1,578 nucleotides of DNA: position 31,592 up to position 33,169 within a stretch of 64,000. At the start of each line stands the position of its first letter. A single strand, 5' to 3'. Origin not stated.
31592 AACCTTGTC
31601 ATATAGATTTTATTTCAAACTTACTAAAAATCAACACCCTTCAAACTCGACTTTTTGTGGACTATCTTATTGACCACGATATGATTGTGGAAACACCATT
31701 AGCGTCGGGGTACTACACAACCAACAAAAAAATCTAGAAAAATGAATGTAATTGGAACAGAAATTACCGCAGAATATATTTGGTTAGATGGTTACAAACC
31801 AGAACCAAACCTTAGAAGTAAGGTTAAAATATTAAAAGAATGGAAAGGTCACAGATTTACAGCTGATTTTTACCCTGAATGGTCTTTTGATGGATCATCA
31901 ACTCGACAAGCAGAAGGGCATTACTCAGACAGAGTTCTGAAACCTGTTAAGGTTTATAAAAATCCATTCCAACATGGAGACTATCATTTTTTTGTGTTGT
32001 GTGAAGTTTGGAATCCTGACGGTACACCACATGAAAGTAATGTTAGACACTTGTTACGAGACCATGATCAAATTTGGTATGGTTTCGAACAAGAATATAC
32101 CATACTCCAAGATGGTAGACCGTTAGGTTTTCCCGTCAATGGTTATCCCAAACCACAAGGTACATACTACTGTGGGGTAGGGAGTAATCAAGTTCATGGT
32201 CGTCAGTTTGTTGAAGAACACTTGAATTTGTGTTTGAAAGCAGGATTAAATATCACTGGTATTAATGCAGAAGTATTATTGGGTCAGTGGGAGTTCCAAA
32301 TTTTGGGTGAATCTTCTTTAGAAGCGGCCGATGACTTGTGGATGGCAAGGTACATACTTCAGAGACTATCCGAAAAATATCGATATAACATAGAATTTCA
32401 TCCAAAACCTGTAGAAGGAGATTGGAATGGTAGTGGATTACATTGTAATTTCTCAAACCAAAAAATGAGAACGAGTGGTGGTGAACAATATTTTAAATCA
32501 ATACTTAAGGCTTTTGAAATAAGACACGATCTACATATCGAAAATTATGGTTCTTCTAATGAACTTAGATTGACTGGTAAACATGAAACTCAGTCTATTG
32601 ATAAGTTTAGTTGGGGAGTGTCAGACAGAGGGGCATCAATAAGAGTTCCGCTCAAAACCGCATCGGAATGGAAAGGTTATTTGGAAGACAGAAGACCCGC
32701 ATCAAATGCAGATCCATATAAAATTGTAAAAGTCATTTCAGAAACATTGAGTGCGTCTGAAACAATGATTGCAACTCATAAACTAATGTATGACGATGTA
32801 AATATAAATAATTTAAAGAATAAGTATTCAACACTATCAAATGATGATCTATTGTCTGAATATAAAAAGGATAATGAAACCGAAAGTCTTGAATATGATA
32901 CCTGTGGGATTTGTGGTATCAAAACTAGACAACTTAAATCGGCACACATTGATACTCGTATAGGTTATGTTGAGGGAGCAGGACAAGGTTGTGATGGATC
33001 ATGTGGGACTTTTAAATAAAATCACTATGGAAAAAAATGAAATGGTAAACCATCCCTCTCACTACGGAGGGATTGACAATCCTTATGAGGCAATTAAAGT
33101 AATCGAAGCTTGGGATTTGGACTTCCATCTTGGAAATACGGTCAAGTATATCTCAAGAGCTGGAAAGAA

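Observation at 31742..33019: Eukaryote-type glutamine synthetase (GSII) with a Cys-rich C-terminal extension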

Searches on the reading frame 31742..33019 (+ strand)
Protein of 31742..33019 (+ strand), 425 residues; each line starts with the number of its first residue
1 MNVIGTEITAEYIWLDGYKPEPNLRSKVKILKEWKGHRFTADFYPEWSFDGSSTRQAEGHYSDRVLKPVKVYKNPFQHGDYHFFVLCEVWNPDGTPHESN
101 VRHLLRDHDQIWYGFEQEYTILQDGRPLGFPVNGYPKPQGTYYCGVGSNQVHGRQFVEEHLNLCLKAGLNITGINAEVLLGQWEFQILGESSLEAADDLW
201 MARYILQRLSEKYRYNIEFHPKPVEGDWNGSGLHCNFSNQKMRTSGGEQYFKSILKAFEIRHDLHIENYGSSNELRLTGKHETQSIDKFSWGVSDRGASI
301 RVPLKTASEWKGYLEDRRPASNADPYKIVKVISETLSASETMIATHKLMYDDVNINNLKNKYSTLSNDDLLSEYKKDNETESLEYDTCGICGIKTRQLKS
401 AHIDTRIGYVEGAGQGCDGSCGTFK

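Call 3: search_protein_families(library=pfam, proteins=[window:31742-33019:+], max_evalue=0.01)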
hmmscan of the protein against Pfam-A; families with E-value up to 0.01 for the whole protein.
window:31742-33019:+ (425 aa): 2 families
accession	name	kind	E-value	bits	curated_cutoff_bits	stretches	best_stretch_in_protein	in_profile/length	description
PF00120.29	Gln-synt_C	-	6.1e-18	65.4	24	1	110-240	21-157/344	Glutamine synthetase, catalytic domain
PF03951.24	Gln-synt_N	-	1.5e-09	37.7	33.4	1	11-92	6-82/82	Glutamine synthetase, beta-Grasp domain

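Call 4: search_solved_structures(query=window:31742-33016:+, show_alignments=2)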
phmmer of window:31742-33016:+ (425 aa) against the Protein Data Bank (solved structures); distinct sequences matched with E-value up to 0.001: 45.
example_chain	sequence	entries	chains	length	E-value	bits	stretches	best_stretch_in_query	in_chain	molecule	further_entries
3fky_A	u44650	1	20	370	7.8e-105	354.6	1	8-337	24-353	Glutamine synthetase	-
4is4_A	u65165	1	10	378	3.7e-100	339.2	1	6-336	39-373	Glutamine synthetase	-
7v4i_J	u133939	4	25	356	1.7e-98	333.7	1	7-335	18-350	Glutamine synthetase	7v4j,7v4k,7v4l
2d3a_A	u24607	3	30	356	7.6e-98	331.6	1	7-336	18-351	glutamine synthetase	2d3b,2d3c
7v4h_J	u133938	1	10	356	4.4e-97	329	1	7-335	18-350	Glutamine synthetase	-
4bax_A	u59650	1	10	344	1.2e-96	327.6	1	9-336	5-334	GLUTAMINE SYNTHETASE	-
9wp6_A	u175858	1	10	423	3.4e-96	326.1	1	7-336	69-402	Glutamine synthetase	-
7cpr_A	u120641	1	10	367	7.2e-91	308.6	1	8-337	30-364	Glutamine synthetase 2 cytoplasmic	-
2uu7_A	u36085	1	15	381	1.7e-90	307.4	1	5-341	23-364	GLUTAMINE SYNTHETASE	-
9otp_A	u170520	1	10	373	6.3e-90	305.5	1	5-341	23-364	Glutamine synthetase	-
7u5n_A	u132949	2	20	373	7e-90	305.3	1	5-341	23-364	Glutamine synthetase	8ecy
7evt_A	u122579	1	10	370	8.3e-90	305.1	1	5-341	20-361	Glutamine synthetase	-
8dnu_A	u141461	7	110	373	8.5e-90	305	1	5-341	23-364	Glutamine synthetase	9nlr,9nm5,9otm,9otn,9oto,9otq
2ojw_A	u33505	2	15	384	1.2e-89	304.5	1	5-341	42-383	Glutamine synthetase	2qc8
9c28_A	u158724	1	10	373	2.8e-88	300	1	5-341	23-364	Glutamine synthetase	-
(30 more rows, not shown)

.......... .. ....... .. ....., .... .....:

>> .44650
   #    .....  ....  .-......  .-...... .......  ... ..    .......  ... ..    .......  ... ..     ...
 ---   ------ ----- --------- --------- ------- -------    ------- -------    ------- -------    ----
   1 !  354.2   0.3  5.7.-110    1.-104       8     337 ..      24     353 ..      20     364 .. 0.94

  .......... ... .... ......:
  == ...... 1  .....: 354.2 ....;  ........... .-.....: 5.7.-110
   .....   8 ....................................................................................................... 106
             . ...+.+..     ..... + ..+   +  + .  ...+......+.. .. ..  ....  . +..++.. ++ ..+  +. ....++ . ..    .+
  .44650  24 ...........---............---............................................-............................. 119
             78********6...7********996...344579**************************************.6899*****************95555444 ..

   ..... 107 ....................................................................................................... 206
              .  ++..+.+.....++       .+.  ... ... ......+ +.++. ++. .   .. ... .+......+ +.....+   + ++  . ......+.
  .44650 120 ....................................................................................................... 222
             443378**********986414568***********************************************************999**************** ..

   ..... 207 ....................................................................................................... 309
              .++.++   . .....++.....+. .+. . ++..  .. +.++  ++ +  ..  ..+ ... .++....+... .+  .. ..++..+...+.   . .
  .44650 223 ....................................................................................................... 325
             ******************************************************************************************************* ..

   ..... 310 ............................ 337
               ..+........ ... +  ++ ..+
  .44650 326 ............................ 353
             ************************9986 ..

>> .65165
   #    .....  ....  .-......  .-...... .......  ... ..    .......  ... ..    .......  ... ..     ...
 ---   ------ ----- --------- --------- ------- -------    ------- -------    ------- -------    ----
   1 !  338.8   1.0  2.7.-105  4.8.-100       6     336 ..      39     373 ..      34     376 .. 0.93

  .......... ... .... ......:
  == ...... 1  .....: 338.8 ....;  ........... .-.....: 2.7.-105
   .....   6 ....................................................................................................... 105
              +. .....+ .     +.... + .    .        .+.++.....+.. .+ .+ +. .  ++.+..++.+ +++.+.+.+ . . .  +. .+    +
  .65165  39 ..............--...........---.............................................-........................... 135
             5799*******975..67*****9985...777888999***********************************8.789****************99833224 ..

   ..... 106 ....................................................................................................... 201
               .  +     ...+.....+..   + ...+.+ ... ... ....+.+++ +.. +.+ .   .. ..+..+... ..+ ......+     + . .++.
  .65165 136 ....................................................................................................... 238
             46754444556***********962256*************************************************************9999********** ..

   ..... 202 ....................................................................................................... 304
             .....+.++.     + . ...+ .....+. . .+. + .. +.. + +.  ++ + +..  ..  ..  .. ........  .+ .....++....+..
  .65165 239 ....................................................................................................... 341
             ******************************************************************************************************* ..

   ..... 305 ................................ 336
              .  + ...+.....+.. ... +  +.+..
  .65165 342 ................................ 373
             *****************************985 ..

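Call 6: search_dna_similar(query=window:31742-33016:+, collection=phages, mode=protein, max_rows=30)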
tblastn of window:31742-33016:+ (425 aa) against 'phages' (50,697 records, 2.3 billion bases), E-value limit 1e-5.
Records with a match: 10; places in all: 10; records where one place covers at least 80% of the query: 0.
Best place of each record, by identity: <60% 10.
By first word of the organism name: uncultured 4; Bacteriophage 3; Salmonella 2; Listeria 1.
By host as written in the record: - 7; Homo sapiens 1; Salmonella enterica subsp. enterica serovar Kentucky 1; Listeria monocytogenes 1.
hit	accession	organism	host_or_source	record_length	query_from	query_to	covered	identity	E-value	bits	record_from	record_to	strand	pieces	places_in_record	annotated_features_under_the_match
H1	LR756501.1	uncultured phage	metagenomic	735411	11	340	78%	57.7%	3e-125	405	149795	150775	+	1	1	record has no annotation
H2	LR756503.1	uncultured phage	metagenomic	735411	11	340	78%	57.7%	3e-125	405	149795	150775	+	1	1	record has no annotation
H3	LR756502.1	uncultured phage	metagenomic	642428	4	336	78%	49.7%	3e-102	338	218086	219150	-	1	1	record has no annotation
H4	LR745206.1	uncultured phage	metagenomic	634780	8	343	79%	46.8%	3e-93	313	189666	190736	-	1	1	record has no annotation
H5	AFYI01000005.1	Salmonella enterica subsp. enterica serovar Infantis str. ...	Homo sapiens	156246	36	326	68%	25.7%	5e-9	65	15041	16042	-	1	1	glutamine synthetase, type I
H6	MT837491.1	Bacteriophage sp.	human fecal samples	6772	85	329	58%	26.5%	4e-8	62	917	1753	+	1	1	record has no annotation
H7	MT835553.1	Bacteriophage sp.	human fecal samples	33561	85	332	58%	25.8%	1e-7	60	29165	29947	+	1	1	record has no annotation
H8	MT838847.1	Bacteriophage sp.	human fecal samples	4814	85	331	58%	24.5%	5e-8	61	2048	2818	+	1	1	record has no annotation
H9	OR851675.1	Salmonella phage S.Kent 1-2-1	Salmonella enterica subsp. enterica ...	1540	181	326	34%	28.8%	7e-7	57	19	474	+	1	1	record has no annotation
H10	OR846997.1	Listeria phage LM 4-11-1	Listeria monocytogenes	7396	85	238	36%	26.3%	9e-6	54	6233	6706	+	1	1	record has no annotation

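Call 7: find_homologous_proteins(query=window:31742-33016:+, max_evalue=1e-10)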
Query window:31742-33016:+ (425 aa): 8000 proteins with E <= 1e-10 among 8000 candidates; the best 120 are listed.
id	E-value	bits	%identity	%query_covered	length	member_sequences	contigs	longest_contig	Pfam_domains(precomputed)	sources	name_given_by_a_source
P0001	2.5e-298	1007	100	100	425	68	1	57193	PF03951.25,PF00120.30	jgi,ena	jgi:glutamine synthetase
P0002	9.7e-229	778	77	99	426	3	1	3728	PF03951.25,PF00120.30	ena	-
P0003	3.8e-223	759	75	98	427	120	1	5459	PF03951.25,PF00120.30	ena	-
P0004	8.5e-176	603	68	86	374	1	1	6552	PF03951.25,PF00120.30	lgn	-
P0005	7.0e-175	600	65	89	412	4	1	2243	PF03951.25,PF00120.30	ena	-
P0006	8.2e-174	597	65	87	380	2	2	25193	PF03951.25,PF00120.30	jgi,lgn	jgi:glutamine synthetase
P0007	8.2e-174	597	65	87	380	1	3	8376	PF03951.25,PF00120.30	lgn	-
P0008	2.7e-173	595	65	87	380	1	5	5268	PF03951.25,PF00120.30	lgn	-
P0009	5.5e-173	594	65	87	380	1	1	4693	PF03951.25,PF00120.30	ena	-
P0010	5.8e-173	594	66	87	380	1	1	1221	PF03951.25,PF00120.30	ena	-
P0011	7.8e-173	594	65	87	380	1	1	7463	PF03951.25,PF00120.30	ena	-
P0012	1.1e-172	593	65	87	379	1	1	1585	PF03951.25,PF00120.30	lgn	-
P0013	1.9e-172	592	67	87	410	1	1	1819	PF03951.25,PF00120.30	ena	-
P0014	4.6e-172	591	64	88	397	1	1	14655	PF03951.25,PF00120.30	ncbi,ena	-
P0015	6.7e-172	591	65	87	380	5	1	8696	PF03951.25,PF00120.30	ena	-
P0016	7.5e-172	590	68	83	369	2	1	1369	PF03951.25,PF00120.30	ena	-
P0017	2.1e-171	589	65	87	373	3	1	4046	PF03951.25,PF00120.30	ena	-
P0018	3.4e-171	588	64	88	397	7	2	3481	PF03951.25,PF00120.30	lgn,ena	-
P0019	3.5e-171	588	64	88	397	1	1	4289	PF03951.25,PF00120.30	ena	-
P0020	3.6e-171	588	63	90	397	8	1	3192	PF03951.25,PF00120.30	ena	-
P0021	1.1e-170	587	63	92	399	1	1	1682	PF03951.25,PF00120.30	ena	-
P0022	1.1e-170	587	63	88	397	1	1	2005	PF03951.25,PF00120.30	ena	-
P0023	1.6e-170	586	63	92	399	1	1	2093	PF03951.25,PF00120.30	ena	-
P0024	5.0e-170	584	62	90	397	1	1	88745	PF03951.25,PF00120.30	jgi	-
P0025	1.1e-169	583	63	92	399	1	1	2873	PF03951.25,PF00120.30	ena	-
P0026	1.3e-169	583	62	92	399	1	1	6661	PF03951.25,PF00120.30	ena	-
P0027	1.3e-169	583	66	87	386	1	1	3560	PF03951.25,PF00120.30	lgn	-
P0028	1.5e-169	583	62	91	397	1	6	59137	PF03951.25,PF00120.30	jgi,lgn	jgi:glutamine synthetase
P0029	8.8e-169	580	62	91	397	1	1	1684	PF03951.25,PF00120.30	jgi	jgi:glutamine synthetase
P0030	2.1e-168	579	64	88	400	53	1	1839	PF03951.25,PF00120.30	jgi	jgi:glutamine synthetase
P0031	2.9e-168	579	64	87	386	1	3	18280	PF03951.25,PF00120.30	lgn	-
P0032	6.0e-168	578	63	88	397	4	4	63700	PF03951.25,PF00120.30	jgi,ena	jgi:glutamine synthetase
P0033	7.6e-168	577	72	80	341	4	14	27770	PF03951.25,PF00120.30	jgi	-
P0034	1.5e-167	576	61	87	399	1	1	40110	PF03951.25,PF00120.30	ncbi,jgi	jgi:glutamine synthetase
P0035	2.5e-167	575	72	78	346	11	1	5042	PF03951.25,PF00120.30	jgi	jgi:glutamine synthetase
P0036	3.0e-167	575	64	88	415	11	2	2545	PF03951.25,PF00120.30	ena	-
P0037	6.9e-167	574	63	88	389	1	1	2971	PF03951.25,PF00120.30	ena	-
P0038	1.1e-166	573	63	88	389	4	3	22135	PF03951.25,PF00120.30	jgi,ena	-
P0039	1.9e-166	573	67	83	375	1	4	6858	PF03951.25,PF00120.30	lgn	-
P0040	2.4e-166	572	64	88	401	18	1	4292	PF03951.25,PF00120.30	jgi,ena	jgi:glutamine synthetase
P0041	3.7e-166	572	66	84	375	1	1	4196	PF03951.25,PF00120.30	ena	-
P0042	5.6e-166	571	66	83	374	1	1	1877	PF03951.25,PF00120.30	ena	-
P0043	5.8e-166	571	66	83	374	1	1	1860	PF03951.25,PF00120.30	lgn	-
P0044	8.5e-166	570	67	83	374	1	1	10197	PF03951.25,PF00120.30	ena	-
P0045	1.2e-165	570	63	87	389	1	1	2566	PF03951.25,PF00120.30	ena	-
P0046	1.2e-165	570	63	88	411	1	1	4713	PF03951.25,PF00120.30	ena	-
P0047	1.6e-165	570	62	92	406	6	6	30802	PF03951.25,PF00120.30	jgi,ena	jgi:glutamine synthetase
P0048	2.0e-165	569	62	88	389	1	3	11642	PF03951.25,PF00120.30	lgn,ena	-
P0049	2.2e-165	569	66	83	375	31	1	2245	PF03951.25,PF00120.30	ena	-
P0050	3.1e-165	569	64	86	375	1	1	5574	PF03951.25,PF00120.30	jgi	-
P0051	3.7e-165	568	66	83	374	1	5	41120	PF03951.25,PF00120.30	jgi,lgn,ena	-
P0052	5.3e-165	568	66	83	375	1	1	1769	PF03951.25,PF00120.30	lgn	-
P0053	1.1e-164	567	64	86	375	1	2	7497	PF03951.25,PF00120.30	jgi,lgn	-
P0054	1.3e-164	567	66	83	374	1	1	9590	PF03951.25,PF00120.30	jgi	-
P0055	1.5e-164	566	63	88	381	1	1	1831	PF03951.25,PF00120.30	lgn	-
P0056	1.9e-164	566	72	78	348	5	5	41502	PF03951.25,PF00120.30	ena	-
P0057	3.6e-164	565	70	78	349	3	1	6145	PF03951.25,PF00120.30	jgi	-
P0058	4.4e-164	565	70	78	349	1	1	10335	PF03951.25,PF00120.30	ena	-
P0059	4.8e-164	565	64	88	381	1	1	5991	PF03951.25,PF00120.30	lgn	-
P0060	7.8e-164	564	71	78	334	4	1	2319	PF03951.25,PF00120.30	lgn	-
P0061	7.9e-164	564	64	88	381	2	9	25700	PF03951.25,PF00120.30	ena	-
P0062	8.7e-164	564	62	88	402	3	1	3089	PF03951.25,PF00120.30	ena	-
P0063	1.8e-163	563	64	86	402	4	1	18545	PF03951.25,PF00120.30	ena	-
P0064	2.0e-163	563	61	92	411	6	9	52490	PF03951.25,PF00120.30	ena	-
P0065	3.4e-163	562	65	83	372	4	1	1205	PF03951.25,PF00120.30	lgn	-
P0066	4.4e-163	561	70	78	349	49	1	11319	PF03951.25,PF00120.30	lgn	-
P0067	5.3e-163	561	64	85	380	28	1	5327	PF03951.25,PF00120.30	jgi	-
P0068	5.9e-163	561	72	78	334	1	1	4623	PF03951.25,PF00120.30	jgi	-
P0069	6.6e-163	561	71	78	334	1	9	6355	PF03951.25,PF00120.30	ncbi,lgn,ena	-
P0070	7.2e-163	561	71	78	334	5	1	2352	PF03951.25,PF00120.30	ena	-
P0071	8.5e-163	561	71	78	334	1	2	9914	PF03951.25,PF00120.30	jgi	jgi:glutamine synthetase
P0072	1.1e-162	560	71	78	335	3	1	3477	PF03951.25,PF00120.30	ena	-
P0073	1.2e-162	560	71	78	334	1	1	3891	PF03951.25,PF00120.30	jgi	-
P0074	1.4e-162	560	71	79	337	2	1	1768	PF03951.25,PF00120.30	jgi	jgi:glutamine synthetase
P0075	1.8e-162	559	71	78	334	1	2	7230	PF03951.25,PF00120.30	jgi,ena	-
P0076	1.9e-162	559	71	78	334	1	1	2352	PF03951.25,PF00120.30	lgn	-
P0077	1.9e-162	559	63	88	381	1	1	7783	PF03951.25,PF00120.30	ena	-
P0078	2.5e-162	559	63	86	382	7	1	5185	PF03951.25,PF00120.30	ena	-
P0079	2.9e-162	559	62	88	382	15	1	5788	PF03951.25,PF00120.30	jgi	jgi:glutamine synthetase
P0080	3.1e-162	559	63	87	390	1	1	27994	PF03951.25,PF00120.30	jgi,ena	jgi:glutamine synthetase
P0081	3.3e-162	559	72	77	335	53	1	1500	PF03951.25,PF00120.30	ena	-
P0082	5.1e-162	558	63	89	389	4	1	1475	PF03951.25,PF00120.30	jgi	jgi:glutamine synthetase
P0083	6.7e-162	558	61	88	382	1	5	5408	PF03951.25,PF00120.30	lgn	-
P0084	6.9e-162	558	67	80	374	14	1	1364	PF03951.25,PF00120.30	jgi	jgi:glutamine synthetase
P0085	8.6e-162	557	64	87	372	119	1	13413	PF03951.25,PF00120.30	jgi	-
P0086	1.2e-161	557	64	85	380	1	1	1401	PF03951.25,PF00120.30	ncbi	-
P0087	1.9e-161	556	63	88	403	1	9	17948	PF03951.25,PF00120.30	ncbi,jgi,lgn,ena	jgi:glutamine synthetase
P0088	2.0e-161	556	63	88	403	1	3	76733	PF03951.25,PF00120.30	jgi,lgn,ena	jgi:glutamine synthetase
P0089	4.3e-161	555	61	92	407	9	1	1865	PF03951.25,PF00120.30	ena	-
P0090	1.3e-160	553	63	86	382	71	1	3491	PF03951.25,PF00120.30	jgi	jgi:glutamine synthetase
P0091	1.5e-160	553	62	88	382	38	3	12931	PF03951.25,PF00120.30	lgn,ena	-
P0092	1.7e-160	553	62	90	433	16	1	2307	PF03951.25,PF00120.30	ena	-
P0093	2.6e-160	552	63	88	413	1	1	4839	PF03951.25,PF00120.30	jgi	-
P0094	3.1e-160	552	62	88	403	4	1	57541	PF03951.25,PF00120.30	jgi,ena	jgi:glutamine synthetase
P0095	3.6e-160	552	62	89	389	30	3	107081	PF03951.25,PF00120.30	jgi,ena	jgi:glutamine synthetase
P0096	4.5e-160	552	61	88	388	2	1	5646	PF03951.25,PF00120.30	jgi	jgi:glutamine synthetase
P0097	9.2e-160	551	61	90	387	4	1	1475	PF03951.25,PF00120.30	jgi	-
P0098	1.6e-159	550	63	84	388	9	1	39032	PF03951.25,PF00120.30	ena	-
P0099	1.7e-159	550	65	82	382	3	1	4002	PF03951.25,PF00120.30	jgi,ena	-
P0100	3.2e-159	549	63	84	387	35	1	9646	PF03951.25,PF00120.30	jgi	-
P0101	3.7e-159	549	65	84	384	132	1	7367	PF03951.25,PF00120.30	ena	-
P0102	5.8e-159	548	61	90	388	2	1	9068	PF03951.25,PF00120.30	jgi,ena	jgi:glutamine synthetase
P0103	9.1e-159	547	66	81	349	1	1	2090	PF03951.25,PF00120.30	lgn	-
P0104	1.0e-158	547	61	90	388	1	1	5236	PF03951.25,PF00120.30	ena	-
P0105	1.1e-158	547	63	83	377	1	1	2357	PF03951.25,PF00120.30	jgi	jgi:glutamine synthetase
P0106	1.3e-158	547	61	90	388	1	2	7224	PF03951.25,PF00120.30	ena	-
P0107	3.1e-158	546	61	88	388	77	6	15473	PF03951.25,PF00120.30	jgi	jgi:glutamine synthetase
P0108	3.2e-158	545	69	79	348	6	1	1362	PF03951.25,PF00120.30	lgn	-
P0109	3.6e-158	545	61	90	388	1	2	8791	PF03951.25,PF00120.30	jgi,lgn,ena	jgi:glutamine synthetase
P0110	4.7e-158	545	63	83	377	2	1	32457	PF03951.25,PF00120.30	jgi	jgi:glutamine synthetase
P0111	4.8e-158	545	64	84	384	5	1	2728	PF03951.25,PF00120.30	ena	-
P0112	6.6e-158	544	61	90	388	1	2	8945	PF03951.25,PF00120.30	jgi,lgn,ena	jgi:glutamine synthetase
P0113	8.1e-158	544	61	88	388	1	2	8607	PF03951.25,PF00120.30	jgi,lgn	-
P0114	8.3e-158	544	62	83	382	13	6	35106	PF03951.25,PF00120.30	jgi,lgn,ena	jgi:glutamine synthetase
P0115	1.0e-157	544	60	90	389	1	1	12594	PF03951.25,PF00120.30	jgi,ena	jgi:glutamine synthetase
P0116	1.6e-157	543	60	90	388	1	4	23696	PF03951.25,PF00120.30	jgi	jgi:glutamine synthetase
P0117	1.9e-157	543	68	78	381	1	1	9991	PF03951.25,PF00120.30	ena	-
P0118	2.2e-157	543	-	-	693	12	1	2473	PF03951.25,PF00120.30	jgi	-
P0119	2.5e-157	543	63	83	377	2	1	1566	PF03951.25,PF00120.30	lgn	-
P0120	2.6e-157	542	63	84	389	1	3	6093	PF03951.25,PF00120.30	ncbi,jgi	jgi:glutamine synthetase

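Call 15: search_protein_families(library=phrogs, proteins=[window:31742-33019:+], max_evalue=0.01)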
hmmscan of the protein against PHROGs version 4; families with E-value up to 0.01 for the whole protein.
window:31742-33019:+ (425 aa): 1 family
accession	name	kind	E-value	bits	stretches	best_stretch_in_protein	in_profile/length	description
phrog_21628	-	unknown function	2.4e-20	73.6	1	47-238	83-292/480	-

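Call 16: find_encoding_contigs(protein=P0003, flank=5000, max_places=3)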
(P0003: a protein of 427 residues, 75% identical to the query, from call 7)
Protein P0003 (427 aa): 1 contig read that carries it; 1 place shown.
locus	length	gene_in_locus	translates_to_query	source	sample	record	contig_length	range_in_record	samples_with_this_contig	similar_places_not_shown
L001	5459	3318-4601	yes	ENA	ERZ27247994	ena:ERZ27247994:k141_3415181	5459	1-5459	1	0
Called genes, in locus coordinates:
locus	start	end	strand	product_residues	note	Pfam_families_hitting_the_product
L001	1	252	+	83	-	?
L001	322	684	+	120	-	-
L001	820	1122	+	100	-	-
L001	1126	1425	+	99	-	PF00085:Thioredoxin, PF13098:Thioredoxin_2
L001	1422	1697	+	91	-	PF00462:Glutaredoxin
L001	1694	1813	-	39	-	-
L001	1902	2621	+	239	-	-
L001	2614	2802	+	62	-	-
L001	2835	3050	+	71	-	-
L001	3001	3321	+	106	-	-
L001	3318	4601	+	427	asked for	PF03951:Gln-synt_N, PF00120:Gln-synt_C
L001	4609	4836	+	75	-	PF11753:DUF3310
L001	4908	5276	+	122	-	PF19174:DUF5856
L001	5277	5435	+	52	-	-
